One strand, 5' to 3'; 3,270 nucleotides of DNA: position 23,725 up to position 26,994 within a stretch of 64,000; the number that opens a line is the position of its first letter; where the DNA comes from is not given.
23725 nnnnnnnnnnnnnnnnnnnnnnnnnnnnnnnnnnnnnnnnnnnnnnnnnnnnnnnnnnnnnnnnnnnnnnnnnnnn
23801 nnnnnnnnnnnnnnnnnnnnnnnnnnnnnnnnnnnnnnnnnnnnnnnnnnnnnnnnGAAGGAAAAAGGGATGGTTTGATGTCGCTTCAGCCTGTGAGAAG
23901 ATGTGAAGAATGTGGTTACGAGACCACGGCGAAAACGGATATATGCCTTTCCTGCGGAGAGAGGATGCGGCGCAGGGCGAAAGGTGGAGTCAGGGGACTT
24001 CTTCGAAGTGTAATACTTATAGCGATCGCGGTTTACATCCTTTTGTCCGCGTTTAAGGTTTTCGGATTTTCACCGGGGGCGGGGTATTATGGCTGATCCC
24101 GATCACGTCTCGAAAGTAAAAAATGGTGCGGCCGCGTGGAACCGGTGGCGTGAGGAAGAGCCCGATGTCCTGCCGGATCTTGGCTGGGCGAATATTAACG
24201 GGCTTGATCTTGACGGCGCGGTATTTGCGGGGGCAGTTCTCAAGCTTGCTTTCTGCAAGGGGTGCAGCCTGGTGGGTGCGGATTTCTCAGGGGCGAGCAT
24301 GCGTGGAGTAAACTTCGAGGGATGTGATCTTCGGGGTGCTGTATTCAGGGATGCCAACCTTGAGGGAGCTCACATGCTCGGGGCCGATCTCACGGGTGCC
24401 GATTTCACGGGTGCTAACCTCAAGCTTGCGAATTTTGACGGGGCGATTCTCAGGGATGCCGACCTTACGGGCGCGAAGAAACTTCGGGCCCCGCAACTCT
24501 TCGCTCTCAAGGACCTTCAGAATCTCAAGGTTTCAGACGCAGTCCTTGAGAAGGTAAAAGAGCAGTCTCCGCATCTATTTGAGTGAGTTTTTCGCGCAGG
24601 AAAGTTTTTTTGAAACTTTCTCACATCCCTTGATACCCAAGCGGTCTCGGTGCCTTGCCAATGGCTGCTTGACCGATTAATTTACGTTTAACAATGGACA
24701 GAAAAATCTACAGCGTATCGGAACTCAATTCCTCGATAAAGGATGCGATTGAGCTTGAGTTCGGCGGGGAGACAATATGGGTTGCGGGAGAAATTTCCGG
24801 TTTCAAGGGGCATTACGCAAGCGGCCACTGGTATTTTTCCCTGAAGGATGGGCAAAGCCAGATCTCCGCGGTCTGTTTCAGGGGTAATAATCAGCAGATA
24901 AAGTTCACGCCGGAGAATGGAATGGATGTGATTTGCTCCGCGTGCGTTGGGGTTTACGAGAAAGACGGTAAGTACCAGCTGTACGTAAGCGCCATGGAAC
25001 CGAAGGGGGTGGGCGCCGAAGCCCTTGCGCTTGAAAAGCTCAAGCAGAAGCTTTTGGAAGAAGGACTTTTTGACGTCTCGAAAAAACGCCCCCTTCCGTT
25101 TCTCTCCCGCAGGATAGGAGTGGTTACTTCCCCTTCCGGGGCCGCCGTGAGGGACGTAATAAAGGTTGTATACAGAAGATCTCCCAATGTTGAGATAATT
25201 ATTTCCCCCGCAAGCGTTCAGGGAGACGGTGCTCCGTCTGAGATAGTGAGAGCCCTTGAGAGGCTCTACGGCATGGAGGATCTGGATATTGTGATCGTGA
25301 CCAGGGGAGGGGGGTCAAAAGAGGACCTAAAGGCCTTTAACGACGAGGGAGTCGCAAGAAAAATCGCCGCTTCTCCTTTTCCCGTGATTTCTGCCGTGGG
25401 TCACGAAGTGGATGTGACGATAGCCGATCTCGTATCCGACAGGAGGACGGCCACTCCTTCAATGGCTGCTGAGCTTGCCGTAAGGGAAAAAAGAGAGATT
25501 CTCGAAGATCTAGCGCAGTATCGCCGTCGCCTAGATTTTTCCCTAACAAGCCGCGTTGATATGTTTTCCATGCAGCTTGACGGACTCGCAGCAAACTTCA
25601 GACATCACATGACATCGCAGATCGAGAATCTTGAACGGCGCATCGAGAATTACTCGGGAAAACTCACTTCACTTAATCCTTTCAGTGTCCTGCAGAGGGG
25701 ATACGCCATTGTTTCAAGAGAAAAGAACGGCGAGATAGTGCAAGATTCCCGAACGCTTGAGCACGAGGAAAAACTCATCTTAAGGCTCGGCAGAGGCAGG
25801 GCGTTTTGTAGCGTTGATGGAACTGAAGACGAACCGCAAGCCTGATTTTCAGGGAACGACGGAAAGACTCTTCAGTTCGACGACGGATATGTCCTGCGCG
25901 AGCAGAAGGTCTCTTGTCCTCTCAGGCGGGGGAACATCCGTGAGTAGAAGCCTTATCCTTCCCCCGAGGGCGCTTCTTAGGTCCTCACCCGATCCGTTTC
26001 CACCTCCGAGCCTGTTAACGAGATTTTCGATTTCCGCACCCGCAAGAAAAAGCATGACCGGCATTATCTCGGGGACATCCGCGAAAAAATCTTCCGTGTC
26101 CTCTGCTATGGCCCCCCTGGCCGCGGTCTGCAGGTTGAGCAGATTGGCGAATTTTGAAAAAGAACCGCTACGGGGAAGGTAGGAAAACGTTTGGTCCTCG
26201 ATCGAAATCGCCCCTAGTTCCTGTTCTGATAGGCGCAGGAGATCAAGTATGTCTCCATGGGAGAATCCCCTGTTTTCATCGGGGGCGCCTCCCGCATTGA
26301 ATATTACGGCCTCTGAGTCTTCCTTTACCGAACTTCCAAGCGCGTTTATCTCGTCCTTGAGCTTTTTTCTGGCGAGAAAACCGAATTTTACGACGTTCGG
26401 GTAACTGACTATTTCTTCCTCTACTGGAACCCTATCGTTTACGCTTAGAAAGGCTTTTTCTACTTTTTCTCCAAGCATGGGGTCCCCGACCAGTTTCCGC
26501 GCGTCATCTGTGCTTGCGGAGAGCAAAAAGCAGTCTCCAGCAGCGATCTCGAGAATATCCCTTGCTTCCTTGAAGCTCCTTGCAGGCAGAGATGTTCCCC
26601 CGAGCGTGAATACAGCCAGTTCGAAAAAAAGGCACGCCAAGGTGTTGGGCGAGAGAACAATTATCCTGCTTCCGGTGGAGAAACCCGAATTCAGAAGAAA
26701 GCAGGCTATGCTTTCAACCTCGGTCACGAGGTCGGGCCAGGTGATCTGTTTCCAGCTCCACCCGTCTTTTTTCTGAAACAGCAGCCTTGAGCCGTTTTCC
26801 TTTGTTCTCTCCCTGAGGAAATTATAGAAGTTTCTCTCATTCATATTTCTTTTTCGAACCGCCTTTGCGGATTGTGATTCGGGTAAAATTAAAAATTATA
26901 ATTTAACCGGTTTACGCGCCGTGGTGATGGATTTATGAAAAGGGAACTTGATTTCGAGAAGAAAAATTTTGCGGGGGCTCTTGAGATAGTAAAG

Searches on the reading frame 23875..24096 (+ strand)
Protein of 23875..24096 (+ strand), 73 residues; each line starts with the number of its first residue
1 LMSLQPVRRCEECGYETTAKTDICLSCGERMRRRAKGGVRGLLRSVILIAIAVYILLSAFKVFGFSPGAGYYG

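Call 3: search_protein_families(library=pfam, proteins=[window:23875-24096:+], max_evalue=0.01)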
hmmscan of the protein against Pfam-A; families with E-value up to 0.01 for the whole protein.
window:23875-24096:+ (73 aa): 1 family
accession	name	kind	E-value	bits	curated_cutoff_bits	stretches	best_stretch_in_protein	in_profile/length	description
PF12773.13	DZR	-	0.0018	18.9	27.3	1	8-28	25-45/45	Double zinc ribbon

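Call 4: search_protein_families(library=ncbifam, proteins=[window:23875-24096:+], max_evalue=0.01)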
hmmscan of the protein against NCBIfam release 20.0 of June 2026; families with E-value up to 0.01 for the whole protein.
window:23875-24096:+ (73 aa): 0 families

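Call 40: search_protein_families(library=padloc, proteins=[window:23875-24096:+], max_evalue=0.01)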
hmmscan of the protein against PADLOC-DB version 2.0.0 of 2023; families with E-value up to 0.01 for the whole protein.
window:23875-24096:+ (73 aa): 0 families

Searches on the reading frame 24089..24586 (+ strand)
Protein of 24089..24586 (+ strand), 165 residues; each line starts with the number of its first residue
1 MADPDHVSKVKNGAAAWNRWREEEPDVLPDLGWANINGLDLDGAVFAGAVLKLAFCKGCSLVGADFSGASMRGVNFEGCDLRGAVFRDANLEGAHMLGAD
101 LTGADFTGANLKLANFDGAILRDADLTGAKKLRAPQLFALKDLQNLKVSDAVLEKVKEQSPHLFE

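Call 3: search_protein_families(library=pfam, proteins=[window:24089-24586:+], max_evalue=0.01)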
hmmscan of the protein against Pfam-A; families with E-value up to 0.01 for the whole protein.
window:24089-24586:+ (165 aa): 4 families
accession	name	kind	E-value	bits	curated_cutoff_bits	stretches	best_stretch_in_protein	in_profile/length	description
PF00805.28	Pentapeptide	-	3.6e-40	135.5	20.2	4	69-108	1-40/40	Pentapeptide repeats (8 copies)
PF13576.12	Pentapeptide_3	-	2.2e-15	57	27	2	57-94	7-47/48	Pentapeptide repeats (9 copies)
PF13599.13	Pentapeptide_4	-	3.9e-11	43.3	38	1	57-124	9-76/78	Pentapeptide repeat region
PF25296.1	Decapeptide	-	0.00012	22.3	45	1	46-107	12-73/74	Decapeptide repeat region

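Call 4: search_protein_families(library=ncbifam, proteins=[window:24089-24586:+], max_evalue=0.01)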
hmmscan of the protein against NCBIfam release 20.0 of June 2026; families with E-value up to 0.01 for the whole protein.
window:24089-24586:+ (165 aa): 17 families
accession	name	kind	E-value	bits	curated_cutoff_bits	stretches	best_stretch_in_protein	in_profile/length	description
NF052603.1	penta_Alr5209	equivalog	9.7e-17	61.1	125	2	30-106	19-95/113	Alr5209 family pentapeptide repeat protein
NF011743.0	PRK15196.1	equivalog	2.4e-14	53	354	1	37-133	220-315/350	type III secretion system effector PipB2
NF047416.1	penta_HetL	equivalog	1.2e-13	51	260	1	61-133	20-92/218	heterocyst differentiation pentapeptide repeat protein HetL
NF012152.0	penta_rpt_QnrC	exception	2e-11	44.3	500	1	34-159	47-175/221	QnrC family quinolone resistance pentapeptide repeat protein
NF033086.2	penta_rpt_Qnr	equivalog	4e-11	43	240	1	39-129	46-136/211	Qnr family pentapeptide repeat protein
NF011744.0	PRK15197.1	equivalog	7.2e-11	41.8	274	1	32-134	152-264/291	SPI-2 type III secretion system effector PipB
NF000349.1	mfpA_AE000516.2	equivalog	8.9e-11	41.9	360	2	67-127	95-160/183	pentapeptide repeat protein MfpA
NF000071.4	penta_rpt_QnrA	exception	2.6e-10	40.4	450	1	40-89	53-102/218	QnrA family quinolone resistance pentapeptide repeat protein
NF000421.1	penta_rpt_QnrVC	exception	1.8e-09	37.9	460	1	38-134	51-147/218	QnrVC family quinolone resistance pentapeptide repeat protein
NF000056.3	penta_rpt_QnrS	exception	3.5e-09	36.7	460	1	36-117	49-130/218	QnrS family quinolone resistance pentapeptide repeat protein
NF012151.0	penta_rpt_QnrAS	exception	5.2e-09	36.5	490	1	41-130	54-143/218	QnrAS family quinolone resistance pentapeptide repeat protein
NF000420.1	penta_rpt_QnrB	exception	1.9e-08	34.6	460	1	42-132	52-142/214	QnrB family quinolone resistance pentapeptide repeat protein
NF033375.2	penta_rpt_QnrE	exception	4.1e-07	30.2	480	1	42-127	52-137/214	QnrE family quinolone resistance pentapeptide repeat protein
NF000139.2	penta_rpt_QnrD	exception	9.3e-07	29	425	1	40-127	50-137/214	QnrD family quinolone resistance pentapeptide repeat protein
NF038182.1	penta_rpt_SmQnr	exception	1.1e-06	28.6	460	1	60-136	116-191/215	SmQnr family pentapeptide repeat protein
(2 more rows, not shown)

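Call 40: search_protein_families(library=padloc, proteins=[window:24089-24586:+], max_evalue=0.01)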
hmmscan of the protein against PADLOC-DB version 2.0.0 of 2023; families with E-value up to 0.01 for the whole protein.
window:24089-24586:+ (165 aa): 0 families

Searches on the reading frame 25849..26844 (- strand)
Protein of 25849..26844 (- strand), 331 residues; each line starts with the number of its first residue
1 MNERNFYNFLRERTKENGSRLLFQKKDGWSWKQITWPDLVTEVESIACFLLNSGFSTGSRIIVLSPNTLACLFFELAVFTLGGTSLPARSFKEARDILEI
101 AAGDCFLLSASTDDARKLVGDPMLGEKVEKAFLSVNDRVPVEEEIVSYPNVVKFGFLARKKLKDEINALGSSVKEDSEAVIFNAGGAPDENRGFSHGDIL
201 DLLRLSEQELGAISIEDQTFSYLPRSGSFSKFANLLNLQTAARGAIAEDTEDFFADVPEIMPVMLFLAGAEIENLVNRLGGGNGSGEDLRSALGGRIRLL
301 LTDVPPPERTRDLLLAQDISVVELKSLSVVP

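Call 64: search_protein_families(library=pfam, proteins=[window:25849-26844:-], max_evalue=0.01)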
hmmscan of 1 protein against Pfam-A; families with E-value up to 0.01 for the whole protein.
window:25849-26844:- (331 aa): 1 family
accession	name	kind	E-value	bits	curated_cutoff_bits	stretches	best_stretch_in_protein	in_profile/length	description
PF00501.34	AMP-binding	-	1.7e-07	30.9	29.9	1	30-94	18-82/384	AMP-binding enzyme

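Call 65: search_solved_structures(query=window:25849-26844:-, max_evalue=0.01, show_alignments=2)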
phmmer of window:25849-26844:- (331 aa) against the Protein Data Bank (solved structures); distinct sequences matched with E-value up to 0.01: 0.
